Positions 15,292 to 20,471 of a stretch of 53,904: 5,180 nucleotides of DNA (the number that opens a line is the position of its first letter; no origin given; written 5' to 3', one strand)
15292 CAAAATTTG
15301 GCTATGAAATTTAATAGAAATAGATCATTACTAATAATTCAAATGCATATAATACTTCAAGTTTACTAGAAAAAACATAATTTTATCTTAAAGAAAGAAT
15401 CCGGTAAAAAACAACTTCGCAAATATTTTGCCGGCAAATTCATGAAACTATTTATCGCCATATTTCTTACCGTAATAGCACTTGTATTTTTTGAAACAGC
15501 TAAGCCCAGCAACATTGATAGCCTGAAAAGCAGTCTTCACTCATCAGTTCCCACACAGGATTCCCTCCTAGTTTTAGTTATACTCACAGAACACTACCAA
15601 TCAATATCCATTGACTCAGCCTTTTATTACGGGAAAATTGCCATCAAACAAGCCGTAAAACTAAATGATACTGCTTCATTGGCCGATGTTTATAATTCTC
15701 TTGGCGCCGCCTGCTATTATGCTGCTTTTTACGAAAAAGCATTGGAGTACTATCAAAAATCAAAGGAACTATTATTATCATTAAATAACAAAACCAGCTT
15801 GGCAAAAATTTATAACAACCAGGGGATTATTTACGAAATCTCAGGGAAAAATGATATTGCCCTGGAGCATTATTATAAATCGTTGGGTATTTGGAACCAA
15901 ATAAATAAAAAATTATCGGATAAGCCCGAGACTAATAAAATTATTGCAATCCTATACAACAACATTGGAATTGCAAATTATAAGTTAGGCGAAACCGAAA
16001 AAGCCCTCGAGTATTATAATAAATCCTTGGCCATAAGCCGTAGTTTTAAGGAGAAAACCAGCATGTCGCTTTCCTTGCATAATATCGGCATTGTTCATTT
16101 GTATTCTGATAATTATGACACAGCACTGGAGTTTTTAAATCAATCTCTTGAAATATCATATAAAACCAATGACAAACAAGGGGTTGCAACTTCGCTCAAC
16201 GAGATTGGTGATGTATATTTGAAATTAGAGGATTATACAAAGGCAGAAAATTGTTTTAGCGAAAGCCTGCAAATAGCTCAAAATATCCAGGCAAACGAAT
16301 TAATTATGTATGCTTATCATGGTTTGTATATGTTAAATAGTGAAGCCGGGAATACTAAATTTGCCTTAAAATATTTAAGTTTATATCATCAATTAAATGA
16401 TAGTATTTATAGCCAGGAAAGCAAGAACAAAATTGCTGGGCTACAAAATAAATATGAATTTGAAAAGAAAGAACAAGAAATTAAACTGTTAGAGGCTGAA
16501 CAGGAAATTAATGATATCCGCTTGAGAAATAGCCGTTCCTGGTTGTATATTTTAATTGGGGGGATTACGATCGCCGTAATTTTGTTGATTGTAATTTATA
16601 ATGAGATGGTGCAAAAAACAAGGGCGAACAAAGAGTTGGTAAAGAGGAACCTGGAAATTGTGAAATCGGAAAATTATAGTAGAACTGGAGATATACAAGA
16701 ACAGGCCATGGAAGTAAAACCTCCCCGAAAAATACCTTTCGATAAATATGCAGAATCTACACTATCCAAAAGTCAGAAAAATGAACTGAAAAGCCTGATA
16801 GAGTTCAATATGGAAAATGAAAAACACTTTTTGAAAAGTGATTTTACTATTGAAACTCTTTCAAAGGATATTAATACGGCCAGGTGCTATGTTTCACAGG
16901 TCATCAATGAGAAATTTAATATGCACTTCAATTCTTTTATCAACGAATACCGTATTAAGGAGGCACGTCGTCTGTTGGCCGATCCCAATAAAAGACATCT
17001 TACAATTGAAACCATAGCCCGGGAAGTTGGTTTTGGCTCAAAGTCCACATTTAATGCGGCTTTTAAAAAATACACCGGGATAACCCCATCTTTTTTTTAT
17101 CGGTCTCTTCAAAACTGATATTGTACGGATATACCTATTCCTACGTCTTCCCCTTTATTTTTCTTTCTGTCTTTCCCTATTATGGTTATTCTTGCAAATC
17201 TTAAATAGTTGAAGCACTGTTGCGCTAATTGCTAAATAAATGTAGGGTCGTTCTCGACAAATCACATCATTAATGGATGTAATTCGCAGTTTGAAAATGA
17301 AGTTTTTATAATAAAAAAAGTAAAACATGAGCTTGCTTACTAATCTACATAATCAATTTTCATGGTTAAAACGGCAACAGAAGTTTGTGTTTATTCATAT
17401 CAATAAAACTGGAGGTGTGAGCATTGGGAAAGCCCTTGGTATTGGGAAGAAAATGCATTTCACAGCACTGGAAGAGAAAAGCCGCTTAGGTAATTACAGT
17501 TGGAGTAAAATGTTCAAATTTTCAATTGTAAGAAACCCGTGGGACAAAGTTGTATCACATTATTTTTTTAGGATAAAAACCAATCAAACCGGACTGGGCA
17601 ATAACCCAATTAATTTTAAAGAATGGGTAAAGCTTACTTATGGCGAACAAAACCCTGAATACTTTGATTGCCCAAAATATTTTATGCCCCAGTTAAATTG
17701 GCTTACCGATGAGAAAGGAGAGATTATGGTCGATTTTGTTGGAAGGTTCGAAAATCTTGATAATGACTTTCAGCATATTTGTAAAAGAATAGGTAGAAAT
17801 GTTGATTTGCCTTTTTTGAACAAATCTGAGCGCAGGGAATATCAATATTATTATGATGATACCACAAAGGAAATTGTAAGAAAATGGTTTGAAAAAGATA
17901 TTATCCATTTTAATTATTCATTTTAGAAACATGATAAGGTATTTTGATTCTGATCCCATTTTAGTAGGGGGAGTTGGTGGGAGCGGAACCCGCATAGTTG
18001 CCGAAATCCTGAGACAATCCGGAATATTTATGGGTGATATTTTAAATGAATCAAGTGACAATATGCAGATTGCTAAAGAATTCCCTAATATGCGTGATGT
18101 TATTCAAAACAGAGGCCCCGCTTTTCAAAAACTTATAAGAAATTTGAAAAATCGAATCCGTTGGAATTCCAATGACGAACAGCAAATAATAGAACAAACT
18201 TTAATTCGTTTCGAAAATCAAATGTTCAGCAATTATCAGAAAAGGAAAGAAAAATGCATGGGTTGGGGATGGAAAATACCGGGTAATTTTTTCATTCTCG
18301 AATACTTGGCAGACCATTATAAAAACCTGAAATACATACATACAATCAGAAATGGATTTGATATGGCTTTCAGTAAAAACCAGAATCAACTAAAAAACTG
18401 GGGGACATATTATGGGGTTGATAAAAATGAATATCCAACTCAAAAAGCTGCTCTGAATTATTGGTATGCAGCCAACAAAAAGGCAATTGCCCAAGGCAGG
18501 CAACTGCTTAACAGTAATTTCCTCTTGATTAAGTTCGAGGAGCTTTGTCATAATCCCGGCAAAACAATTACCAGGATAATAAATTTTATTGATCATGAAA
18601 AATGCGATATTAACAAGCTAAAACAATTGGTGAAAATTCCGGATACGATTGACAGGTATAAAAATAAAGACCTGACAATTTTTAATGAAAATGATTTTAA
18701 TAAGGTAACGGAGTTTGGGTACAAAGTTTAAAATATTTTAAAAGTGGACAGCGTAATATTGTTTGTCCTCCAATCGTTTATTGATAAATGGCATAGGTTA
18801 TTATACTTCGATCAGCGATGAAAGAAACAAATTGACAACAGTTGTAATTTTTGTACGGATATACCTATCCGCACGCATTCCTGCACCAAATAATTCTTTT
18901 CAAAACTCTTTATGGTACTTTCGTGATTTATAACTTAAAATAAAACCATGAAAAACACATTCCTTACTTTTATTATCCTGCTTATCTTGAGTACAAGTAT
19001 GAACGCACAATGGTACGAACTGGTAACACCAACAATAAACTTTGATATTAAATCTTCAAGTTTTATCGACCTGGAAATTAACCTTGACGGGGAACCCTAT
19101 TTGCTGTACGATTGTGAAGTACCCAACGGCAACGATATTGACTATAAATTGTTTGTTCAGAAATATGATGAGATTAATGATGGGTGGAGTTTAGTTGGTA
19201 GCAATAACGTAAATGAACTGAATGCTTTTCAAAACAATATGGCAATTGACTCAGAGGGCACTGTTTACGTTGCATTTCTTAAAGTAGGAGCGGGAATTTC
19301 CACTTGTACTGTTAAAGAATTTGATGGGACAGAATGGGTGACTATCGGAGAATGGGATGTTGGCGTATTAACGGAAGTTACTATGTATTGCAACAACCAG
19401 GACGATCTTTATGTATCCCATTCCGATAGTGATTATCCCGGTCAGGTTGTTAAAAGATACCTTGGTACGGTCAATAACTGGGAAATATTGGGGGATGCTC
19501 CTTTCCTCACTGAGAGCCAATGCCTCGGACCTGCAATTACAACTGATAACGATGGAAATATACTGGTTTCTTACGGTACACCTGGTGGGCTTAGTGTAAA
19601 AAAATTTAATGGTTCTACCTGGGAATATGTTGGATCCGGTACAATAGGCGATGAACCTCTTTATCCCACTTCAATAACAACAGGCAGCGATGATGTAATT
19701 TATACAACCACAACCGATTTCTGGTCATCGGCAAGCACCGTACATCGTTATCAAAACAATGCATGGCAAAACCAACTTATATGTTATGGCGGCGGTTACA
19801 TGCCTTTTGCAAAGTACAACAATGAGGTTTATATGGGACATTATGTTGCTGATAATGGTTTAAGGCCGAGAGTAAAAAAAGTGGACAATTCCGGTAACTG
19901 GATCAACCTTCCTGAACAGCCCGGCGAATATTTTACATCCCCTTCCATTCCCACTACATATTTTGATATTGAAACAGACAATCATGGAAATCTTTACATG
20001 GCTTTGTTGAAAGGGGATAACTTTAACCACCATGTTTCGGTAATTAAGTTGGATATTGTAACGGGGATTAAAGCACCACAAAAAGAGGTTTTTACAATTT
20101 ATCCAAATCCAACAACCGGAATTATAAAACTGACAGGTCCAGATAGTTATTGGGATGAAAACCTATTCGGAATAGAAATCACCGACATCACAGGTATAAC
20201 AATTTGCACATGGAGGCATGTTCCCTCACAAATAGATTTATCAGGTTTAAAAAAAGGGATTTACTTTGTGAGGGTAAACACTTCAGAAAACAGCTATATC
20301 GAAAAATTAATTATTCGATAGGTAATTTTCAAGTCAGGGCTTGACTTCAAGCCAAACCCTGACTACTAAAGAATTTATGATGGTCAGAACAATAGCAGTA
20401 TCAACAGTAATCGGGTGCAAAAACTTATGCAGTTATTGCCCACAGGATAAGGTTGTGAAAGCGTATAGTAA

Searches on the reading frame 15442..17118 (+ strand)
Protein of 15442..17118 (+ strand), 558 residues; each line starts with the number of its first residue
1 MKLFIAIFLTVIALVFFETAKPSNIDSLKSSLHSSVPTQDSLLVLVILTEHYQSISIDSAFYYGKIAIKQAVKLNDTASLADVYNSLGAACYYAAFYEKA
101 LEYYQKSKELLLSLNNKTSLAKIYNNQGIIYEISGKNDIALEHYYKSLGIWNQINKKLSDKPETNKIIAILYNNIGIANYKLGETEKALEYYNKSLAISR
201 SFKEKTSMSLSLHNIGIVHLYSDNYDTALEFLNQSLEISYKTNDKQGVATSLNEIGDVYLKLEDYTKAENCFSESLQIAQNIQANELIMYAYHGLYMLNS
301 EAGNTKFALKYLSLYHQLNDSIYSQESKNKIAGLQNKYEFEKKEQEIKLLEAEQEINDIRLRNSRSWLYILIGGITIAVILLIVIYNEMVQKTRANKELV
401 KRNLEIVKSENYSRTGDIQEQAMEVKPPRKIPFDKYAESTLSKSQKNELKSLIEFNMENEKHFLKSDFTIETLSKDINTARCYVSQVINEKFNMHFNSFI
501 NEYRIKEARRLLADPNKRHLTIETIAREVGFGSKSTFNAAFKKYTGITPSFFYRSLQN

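Call 63: search_protein_families(library=pfam, proteins=[window:15442-17118:+], max_evalue=0.0001)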
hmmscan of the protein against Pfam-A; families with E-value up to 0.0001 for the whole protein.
window:15442-17118:+ (558 aa): 10 families
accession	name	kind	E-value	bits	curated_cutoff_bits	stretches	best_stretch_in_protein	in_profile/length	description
PF13424.12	TPR_12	-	1.7e-34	118.3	30.1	3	168-239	2-75/77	Tetratricopeptide repeat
PF00515.34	TPR_1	-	9.3e-27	92.2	27.8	2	169-201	1-33/34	Tetratricopeptide repeat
PF07719.23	TPR_2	-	4.7e-23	79.8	27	1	170-199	2-31/34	Tetratricopeptide repeat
PF12833.13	HTH_18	-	2.8e-17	63.2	33.6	1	475-552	3-77/80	Helix-turn-helix domain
PF13374.12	TPR_10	-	4e-14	52.5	27.5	0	248-280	1-33/42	Tetratricopeptide repeat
PF13181.12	TPR_8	-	6.3e-12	45.1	25.7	0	250-281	2-33/34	Tetratricopeptide repeat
PF00165.29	HTH_AraC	-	1.8e-09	37.9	26.6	1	520-550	9-38/42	Bacterial regulatory helix-turn-helix proteins, AraC family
PF13176.12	TPR_7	-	1e-08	35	27.9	0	211-245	1-35/36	Tetratricopeptide repeat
PF24885.1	TPR_NPHP3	-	4.3e-08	33.3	100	1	152-286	83-220/239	Nephrocystin-3 TPR domain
PF12862.13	ANAPC5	-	6.7e-05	23.3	23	0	219-300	8-89/91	Anaphase-promoting complex subunit 5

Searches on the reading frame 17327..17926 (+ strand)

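Call 63: search_protein_families(library=pfam, proteins=[window:17327-17926:+], max_evalue=0.0001)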
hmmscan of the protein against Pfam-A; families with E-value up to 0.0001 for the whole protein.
window:17327-17926:+ (199 aa): 1 family
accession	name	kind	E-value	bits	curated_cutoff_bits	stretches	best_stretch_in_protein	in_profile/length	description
PF03567.20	Sulfotransfer_2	-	1.2e-12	49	22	1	15-197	6-251/252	Sulfotransferase family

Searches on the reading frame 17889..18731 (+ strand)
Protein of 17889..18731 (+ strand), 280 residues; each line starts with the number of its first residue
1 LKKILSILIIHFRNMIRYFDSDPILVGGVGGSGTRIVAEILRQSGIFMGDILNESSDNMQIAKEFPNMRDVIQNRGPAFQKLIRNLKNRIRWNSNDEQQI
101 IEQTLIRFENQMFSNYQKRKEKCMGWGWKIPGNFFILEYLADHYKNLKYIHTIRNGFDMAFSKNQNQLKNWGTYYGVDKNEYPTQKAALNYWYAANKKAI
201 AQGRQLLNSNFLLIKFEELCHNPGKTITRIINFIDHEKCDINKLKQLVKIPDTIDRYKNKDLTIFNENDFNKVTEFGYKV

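Call 63: search_protein_families(library=pfam, proteins=[window:17889-18731:+], max_evalue=0.0001)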
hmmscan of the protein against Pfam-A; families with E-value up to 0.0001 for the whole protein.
window:17889-18731:+ (280 aa): 2 families
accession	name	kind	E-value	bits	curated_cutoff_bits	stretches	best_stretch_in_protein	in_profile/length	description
PF13469.12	Sulfotransfer_3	-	5.4e-19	69.7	27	1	23-236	1-212/216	Sulfotransferase family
PF00685.33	Sulfotransfer_1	-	4.6e-07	29.9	22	1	23-238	3-185/255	Sulfotransferase domain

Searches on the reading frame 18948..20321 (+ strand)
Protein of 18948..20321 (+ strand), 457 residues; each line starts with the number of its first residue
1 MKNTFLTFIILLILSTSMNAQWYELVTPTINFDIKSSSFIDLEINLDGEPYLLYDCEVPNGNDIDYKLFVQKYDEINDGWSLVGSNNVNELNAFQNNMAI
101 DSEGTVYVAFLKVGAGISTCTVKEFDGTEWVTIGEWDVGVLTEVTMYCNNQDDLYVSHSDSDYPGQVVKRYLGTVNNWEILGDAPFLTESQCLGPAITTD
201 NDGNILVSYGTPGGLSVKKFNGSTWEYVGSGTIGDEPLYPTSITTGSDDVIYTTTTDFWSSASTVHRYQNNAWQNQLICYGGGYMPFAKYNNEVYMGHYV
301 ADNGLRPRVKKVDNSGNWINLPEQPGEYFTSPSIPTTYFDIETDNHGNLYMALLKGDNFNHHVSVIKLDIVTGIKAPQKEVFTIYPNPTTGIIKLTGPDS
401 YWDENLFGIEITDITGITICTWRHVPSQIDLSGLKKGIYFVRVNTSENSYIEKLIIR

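Call 63: search_protein_families(library=pfam, proteins=[window:18948-20321:+], max_evalue=0.0001)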
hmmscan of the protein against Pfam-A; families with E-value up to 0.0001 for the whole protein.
window:18948-20321:+ (457 aa): 1 family
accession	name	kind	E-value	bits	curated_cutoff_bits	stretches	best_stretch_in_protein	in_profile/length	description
PF18962.6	Por_Secre_tail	-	4.2e-13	49.8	27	1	384-456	1-75/75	Secretion system C-terminal sorting domain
